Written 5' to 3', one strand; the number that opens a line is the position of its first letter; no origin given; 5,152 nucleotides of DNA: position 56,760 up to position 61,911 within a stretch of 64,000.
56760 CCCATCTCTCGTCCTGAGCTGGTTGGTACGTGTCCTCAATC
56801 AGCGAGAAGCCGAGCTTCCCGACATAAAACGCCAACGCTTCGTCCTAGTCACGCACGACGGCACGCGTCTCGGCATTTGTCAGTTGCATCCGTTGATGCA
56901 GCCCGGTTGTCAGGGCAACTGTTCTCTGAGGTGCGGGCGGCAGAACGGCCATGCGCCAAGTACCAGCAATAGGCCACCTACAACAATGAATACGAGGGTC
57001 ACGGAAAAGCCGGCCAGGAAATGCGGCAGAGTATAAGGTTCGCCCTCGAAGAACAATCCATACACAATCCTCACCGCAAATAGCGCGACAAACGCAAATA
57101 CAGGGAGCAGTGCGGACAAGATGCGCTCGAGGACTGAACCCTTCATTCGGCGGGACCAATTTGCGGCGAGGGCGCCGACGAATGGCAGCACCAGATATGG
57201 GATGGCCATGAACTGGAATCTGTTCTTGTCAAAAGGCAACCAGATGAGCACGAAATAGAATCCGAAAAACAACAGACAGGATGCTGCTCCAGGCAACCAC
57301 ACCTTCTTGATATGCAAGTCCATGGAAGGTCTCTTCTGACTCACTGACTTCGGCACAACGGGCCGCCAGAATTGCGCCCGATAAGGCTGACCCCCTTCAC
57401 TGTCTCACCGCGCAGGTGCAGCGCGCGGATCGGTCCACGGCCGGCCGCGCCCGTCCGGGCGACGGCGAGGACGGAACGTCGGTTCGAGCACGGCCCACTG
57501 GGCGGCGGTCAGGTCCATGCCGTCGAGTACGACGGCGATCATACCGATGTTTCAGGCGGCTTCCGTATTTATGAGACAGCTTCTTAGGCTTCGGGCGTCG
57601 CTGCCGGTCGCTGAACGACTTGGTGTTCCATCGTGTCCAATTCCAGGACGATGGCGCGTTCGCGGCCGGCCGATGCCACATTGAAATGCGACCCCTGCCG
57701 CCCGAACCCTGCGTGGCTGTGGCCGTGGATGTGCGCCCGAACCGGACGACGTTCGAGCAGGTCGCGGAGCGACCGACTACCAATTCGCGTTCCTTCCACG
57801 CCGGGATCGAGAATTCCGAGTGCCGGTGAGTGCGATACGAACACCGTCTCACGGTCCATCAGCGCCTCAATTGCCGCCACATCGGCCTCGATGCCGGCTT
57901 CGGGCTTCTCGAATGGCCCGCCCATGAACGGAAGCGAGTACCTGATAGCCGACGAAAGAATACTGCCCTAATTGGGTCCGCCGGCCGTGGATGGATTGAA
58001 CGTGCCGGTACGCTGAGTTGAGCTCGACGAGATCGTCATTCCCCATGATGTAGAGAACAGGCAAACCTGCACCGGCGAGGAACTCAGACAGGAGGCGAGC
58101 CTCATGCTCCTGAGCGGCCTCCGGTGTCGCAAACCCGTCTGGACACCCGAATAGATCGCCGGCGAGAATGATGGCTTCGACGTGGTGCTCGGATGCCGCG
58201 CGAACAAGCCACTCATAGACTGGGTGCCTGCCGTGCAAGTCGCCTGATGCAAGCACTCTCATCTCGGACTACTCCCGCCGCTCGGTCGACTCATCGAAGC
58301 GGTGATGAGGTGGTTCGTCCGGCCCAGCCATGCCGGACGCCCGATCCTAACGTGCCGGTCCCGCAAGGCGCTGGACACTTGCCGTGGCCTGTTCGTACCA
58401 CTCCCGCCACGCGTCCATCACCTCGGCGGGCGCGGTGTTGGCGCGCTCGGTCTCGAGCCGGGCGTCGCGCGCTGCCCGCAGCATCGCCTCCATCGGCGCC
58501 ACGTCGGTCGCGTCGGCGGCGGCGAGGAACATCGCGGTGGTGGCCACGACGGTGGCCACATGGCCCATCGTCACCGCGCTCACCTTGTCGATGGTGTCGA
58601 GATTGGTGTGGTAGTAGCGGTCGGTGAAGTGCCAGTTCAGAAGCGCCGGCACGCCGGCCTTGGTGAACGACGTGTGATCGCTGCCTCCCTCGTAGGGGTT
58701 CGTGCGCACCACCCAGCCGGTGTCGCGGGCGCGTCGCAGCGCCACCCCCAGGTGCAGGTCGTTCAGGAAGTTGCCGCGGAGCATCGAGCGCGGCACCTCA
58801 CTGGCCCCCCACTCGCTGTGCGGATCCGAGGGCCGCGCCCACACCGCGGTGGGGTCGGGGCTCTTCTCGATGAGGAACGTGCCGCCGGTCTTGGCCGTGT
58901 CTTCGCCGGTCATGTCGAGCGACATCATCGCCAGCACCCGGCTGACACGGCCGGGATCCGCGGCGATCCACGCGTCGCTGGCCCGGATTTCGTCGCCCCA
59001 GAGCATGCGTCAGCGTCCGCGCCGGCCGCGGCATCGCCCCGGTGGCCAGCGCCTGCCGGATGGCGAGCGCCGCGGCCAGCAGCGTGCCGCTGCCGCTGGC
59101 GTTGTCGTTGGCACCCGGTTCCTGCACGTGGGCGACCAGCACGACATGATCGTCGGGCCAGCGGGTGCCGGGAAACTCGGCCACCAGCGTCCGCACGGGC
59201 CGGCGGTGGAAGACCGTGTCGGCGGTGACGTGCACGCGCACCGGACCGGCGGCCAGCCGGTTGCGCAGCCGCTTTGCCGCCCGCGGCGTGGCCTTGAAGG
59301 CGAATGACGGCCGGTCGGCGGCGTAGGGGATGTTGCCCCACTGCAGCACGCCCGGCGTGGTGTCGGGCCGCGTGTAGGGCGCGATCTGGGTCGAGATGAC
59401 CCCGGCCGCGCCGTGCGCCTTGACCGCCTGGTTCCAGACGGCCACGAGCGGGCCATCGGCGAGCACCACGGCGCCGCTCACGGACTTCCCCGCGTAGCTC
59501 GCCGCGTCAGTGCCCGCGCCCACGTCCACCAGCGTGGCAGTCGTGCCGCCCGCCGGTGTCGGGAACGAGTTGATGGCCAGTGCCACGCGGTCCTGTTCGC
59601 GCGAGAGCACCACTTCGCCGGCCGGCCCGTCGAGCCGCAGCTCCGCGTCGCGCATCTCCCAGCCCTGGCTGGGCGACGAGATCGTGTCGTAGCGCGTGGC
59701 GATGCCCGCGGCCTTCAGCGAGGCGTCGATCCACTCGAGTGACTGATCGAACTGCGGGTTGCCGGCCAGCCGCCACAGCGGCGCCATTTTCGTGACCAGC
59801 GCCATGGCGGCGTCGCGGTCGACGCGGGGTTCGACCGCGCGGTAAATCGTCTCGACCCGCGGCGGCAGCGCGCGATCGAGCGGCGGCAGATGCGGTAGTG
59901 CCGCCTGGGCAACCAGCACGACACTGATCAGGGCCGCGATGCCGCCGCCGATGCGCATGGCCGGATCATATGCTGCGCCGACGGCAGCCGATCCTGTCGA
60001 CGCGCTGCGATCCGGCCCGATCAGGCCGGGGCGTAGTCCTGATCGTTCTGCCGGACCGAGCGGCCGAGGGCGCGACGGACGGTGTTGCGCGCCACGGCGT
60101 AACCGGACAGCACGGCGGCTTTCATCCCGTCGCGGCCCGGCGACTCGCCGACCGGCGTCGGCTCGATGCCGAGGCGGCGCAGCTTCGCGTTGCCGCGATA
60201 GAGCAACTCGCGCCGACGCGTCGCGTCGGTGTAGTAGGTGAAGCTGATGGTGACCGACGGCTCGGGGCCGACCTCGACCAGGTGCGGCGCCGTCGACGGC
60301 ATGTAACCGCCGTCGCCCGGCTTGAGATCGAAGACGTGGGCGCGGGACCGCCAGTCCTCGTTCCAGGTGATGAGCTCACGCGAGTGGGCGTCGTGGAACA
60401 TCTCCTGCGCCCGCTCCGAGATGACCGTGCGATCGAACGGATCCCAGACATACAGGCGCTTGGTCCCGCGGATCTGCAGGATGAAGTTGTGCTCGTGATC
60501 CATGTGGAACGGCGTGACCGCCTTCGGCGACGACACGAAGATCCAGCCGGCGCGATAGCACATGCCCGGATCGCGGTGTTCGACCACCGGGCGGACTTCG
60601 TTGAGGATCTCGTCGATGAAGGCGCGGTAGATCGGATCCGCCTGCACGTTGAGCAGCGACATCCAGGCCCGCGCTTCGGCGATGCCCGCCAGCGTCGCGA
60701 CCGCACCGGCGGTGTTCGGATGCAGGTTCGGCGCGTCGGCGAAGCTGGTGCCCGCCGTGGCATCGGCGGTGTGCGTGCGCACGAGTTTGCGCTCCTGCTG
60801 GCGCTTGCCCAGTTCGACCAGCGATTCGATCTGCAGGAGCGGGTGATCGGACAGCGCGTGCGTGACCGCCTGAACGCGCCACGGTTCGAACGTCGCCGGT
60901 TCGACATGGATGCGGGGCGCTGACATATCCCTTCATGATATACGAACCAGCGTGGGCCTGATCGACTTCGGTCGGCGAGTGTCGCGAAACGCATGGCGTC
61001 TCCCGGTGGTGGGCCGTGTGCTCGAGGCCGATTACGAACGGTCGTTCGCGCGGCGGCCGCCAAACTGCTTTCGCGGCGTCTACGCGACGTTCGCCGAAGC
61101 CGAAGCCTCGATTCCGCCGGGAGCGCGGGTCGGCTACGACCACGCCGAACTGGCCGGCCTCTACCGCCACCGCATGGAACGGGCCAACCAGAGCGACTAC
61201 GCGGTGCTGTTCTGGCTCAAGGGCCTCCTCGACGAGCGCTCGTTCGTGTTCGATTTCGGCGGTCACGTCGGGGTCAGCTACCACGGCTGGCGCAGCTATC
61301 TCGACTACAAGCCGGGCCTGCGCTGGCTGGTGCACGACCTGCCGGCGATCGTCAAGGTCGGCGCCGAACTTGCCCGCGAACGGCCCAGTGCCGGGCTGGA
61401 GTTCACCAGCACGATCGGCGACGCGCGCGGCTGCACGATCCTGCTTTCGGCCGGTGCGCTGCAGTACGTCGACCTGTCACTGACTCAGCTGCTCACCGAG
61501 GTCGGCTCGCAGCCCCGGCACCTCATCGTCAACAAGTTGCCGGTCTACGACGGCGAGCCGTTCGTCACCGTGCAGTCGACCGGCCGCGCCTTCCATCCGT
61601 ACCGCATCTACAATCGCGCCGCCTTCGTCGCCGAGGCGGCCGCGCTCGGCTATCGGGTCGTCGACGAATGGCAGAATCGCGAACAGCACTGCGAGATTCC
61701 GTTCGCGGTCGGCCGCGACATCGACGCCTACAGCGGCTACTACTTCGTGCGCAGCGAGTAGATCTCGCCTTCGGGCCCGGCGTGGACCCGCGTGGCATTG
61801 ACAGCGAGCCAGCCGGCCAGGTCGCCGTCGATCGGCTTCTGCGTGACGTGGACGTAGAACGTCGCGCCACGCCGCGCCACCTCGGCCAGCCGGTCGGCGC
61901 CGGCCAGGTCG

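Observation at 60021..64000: Terminal NRPS A-PCP didomain translationally coupled to a GT-C-like membrane protein, flanked by a methyltransferase and a JmjC-type oxygenase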

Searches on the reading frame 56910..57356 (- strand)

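Call 5: search_protein_families(library=pfam, proteins=[window:56910-57356:-], max_evalue=0.1)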
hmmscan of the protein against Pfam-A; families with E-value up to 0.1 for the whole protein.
window:56910-57356:- (148 aa): 2 families
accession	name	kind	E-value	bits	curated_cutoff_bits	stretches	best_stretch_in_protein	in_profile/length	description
PF13779.11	DUF4175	-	0.017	13.6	27.3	1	64-146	3-79/825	Domain of unknown function (DUF4175)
PF01757.29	Acyl_transf_3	-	0.07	12.6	31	1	17-128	146-261/326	Acyltransferase domain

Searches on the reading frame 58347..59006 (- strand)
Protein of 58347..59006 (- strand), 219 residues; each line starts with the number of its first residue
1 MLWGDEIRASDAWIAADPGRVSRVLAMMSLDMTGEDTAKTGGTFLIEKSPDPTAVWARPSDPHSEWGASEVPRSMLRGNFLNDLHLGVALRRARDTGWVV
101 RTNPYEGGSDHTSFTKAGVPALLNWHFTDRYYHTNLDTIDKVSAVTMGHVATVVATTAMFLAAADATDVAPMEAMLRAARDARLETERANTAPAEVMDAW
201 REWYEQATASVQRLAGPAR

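Call 5: search_protein_families(library=pfam, proteins=[window:58347-59006:-], max_evalue=0.1)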
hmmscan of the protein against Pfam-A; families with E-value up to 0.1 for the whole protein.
window:58347-59006:- (219 aa): 2 families
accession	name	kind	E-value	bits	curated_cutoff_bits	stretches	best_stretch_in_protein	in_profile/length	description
PF04389.22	Peptidase_M28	-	1.9e-08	34.7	21.3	1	105-157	139-192/193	Peptidase family M28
PF04006.17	Mpp10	-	0.046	13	29.9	1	121-164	444-487/529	Mpp10 protein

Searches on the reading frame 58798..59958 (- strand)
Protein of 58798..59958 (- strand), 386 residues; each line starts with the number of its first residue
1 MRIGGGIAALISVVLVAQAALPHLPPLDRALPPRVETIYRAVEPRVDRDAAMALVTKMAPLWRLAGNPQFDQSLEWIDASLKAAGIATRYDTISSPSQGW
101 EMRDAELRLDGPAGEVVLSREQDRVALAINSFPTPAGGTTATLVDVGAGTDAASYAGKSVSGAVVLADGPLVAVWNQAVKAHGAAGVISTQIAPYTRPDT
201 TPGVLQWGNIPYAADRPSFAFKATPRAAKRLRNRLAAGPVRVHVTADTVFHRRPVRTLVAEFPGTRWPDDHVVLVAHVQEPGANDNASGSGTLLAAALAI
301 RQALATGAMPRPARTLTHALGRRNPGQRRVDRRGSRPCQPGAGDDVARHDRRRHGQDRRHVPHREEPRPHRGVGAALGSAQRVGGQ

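Call 5: search_protein_families(library=pfam, proteins=[window:58798-59958:-], max_evalue=0.1)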
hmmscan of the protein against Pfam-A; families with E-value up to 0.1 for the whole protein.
window:58798-59958:- (386 aa): 2 families
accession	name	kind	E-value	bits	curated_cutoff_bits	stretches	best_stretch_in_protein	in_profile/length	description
PF04389.22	Peptidase_M28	-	0.00043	20.5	21.3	1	258-302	2-49/193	Peptidase family M28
PF02225.27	PA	-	0.051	14.1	23.9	0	140-190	2-57/95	PA domain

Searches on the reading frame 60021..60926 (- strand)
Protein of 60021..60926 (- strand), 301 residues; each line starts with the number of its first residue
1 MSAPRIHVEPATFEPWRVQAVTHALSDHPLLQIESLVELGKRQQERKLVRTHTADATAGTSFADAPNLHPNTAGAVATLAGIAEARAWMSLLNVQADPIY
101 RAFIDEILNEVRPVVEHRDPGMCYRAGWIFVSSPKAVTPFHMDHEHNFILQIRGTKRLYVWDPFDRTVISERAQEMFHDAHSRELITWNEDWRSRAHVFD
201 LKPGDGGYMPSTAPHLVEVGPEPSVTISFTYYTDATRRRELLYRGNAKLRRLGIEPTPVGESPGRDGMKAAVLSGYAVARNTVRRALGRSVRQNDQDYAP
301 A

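Call 5: search_protein_families(library=pfam, proteins=[window:60021-60926:-], max_evalue=0.1)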
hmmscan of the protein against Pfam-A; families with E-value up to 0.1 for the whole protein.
window:60021-60926:- (301 aa): 2 families
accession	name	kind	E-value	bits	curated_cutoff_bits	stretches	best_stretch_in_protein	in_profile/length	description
PF13621.12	Cupin_8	-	1.6e-09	38.5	27.4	1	126-232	133-247/252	Cupin-like domain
PF08007.18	JmjC_2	-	1e-05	25.5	22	1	138-232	38-120/127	JmjC domain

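Call 6: search_protein_families(library=ncbifam, proteins=[window:60021-60926:-], max_evalue=0.1)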
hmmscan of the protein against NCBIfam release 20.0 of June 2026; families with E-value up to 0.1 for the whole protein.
window:60021-60926:- (301 aa): 2 families
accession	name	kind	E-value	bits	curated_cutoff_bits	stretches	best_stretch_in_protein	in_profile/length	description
TIGR03037.1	anthran_nbaC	equivalog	0.015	15.3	145.95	1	129-177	32-80/159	3-hydroxyanthranilate 3,4-dioxygenase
NF009763.0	PRK13264.1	equivalog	0.029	14.3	220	1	102-177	12-87/178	3-hydroxyanthranilate 3,4-dioxygenase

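Call 9: find_encoding_contigs(protein=window:60021-60926:-, flank=10000, max_places=6)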
Protein window:60021-60926:- (301 aa): 3 contigs read that carry it; 3 places shown.
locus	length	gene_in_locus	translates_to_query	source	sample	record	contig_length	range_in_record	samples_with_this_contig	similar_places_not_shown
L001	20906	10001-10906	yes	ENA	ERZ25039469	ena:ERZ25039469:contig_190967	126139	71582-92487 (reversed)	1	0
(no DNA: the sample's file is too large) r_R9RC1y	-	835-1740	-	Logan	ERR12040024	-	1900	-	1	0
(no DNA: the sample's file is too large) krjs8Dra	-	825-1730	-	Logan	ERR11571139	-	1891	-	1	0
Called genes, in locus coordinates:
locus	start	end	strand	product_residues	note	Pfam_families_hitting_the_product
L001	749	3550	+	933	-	PF00202:Aminotran_3, PF00668:Condensation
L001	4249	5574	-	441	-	-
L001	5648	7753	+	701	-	PF00501:AMP-binding, PF13193:AMP-binding_C, PF00550:PP-binding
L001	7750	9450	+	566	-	PF13231:PMT_2 (weak)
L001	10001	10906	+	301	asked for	PF13621:Cupin_8, PF08007:JmjC_2 (weak)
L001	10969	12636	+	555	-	PF04389:Peptidase_M28 (weak)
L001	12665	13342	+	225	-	PF00149:Metallophos, PF12850:Metallophos_2 (weak)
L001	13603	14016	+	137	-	-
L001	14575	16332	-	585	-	PF01425:Amidase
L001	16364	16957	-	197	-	PF07638:Sigma70_ECF, PF06530:Phage_antitermQ (weak), PF08281:Sigma70_r4_2, PF04545:Sigma70_r4 (weak)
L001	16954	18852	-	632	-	PF00069:Pkinase, PF07714:PK_Tyr_Ser-Thr, PF13428:TPR_14 (faint), PF14559:TPR_19 (faint), PF07719:TPR_2 (faint), PF13424:TPR_12 (faint), PF13432:TPR_16 (weak), PF13414:TPR_11 (weak), +2 more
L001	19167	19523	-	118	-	-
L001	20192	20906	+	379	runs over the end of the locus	-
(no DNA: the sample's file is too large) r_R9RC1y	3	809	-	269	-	?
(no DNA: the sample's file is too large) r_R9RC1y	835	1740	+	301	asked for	PF13621:Cupin_8, PF08007:JmjC_2 (weak)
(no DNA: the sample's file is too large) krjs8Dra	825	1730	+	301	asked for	PF13621:Cupin_8, PF08007:JmjC_2 (weak)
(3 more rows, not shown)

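Call 14: search_protein_families(library=pfam, proteins=[L001:1-1617:+, L001:707-3547:+, L001:3148-7002:+, L001:5444-7750:+], max_evalue=0.001)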
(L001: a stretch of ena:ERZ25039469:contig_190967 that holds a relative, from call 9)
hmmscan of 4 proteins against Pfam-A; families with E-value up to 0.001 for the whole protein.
L001:1-1617:+ (539 aa): 1 family
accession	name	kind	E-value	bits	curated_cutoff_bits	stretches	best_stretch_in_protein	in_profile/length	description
PF00202.27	Aminotran_3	-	1.5e-18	67.2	30.5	1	80-192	9-130/403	Aminotransferase class-III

L001:707-3547:+ (947 aa): 2 families
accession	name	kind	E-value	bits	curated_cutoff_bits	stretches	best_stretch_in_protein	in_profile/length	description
PF00668.25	Condensation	-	2e-71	241.5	30.6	2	503-698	254-455/456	Condensation domain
PF00202.27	Aminotran_3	-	6.1e-21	75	30.5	1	5-159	189-328/403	Aminotransferase class-III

L001:3148-7002:+ (1285 aa): 4 families
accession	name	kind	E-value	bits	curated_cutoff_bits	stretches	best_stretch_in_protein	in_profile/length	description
PF00668.25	Condensation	-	1.5e-80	271.6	30.6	1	493-834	5-358/456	Condensation domain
PF00501.34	AMP-binding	-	1e-52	179.7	29.9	1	26-245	140-384/384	AMP-binding enzyme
PF13193.12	AMP-binding_C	-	4.4e-12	47.2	24.5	1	304-378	1-76/76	AMP-binding enzyme C-terminal domain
PF00550.31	PP-binding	-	3e-11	43.9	20.8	1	414-470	9-67/67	Phosphopantetheine attachment site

L001:5444-7750:+ (769 aa): 4 families
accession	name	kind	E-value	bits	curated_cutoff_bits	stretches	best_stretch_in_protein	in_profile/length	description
PF00501.34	AMP-binding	-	6.8e-81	272.4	29.9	1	185-513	8-384/384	AMP-binding enzyme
PF13193.12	AMP-binding_C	-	3.1e-16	60.5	24.5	1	572-646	1-76/76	AMP-binding enzyme C-terminal domain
PF00550.31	PP-binding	-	9e-11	42.3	20.8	1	676-736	2-65/67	Phosphopantetheine attachment site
PF00668.25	Condensation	-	0.00031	20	30.6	1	111-160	407-456/456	Condensation domain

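Call 50: search_solved_structures(query=window:60021-60926:-, max_evalue=0.1, show_alignments=1)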
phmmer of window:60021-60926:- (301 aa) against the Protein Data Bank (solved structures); distinct sequences matched with E-value up to 0.1: 1.
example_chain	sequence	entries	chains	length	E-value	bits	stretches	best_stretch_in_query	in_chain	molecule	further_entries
2xum_A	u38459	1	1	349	0.066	15.8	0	130-227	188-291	HYPOXIA-INDUCIBLE FACTOR 1-ALPHA INHIBITOR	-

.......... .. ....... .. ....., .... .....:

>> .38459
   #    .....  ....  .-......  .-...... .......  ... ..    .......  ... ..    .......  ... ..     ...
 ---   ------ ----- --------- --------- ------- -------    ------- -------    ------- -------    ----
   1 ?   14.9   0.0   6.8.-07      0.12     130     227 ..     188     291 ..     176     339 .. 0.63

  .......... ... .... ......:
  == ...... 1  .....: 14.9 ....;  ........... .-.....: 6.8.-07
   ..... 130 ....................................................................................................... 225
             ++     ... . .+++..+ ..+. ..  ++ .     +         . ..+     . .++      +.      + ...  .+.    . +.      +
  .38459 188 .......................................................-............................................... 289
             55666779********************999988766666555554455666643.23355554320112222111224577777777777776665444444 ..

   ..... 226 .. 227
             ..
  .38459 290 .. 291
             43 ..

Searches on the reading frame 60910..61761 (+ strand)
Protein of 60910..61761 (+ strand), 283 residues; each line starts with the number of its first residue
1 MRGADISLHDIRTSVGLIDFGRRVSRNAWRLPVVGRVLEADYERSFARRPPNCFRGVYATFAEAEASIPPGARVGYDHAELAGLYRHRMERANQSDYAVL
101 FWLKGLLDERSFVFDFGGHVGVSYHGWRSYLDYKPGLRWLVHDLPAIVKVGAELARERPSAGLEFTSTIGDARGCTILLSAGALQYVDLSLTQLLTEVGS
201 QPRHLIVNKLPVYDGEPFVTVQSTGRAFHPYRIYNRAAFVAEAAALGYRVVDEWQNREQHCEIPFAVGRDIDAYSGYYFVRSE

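Call 5: search_protein_families(library=pfam, proteins=[window:60910-61761:+], max_evalue=0.1)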
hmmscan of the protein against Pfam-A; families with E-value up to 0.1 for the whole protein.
window:60910-61761:+ (283 aa): 0 families

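Call 6: search_protein_families(library=ncbifam, proteins=[window:60910-61761:+], max_evalue=0.1)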
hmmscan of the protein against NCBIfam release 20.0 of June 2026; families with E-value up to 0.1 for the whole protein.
window:60910-61761:+ (283 aa): 1 family
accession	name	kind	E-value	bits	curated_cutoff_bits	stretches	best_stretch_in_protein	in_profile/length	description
TIGR04325.1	MTase_LIC12133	subfamily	2.1e-59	200.6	80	1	53-280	1-233/234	methyltransferase, TIGR04325 family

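Call 8: find_encoding_contigs(protein=window:60910-61761:+, flank=10000, max_places=6)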
Protein window:60910-61761:+ (283 aa): no gene with exactly this product is on record in the collection.

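Call 51: search_solved_structures(query=window:60910-61761:+, max_evalue=1)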
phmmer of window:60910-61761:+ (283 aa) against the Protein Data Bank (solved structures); distinct sequences matched with E-value up to 1: 0.
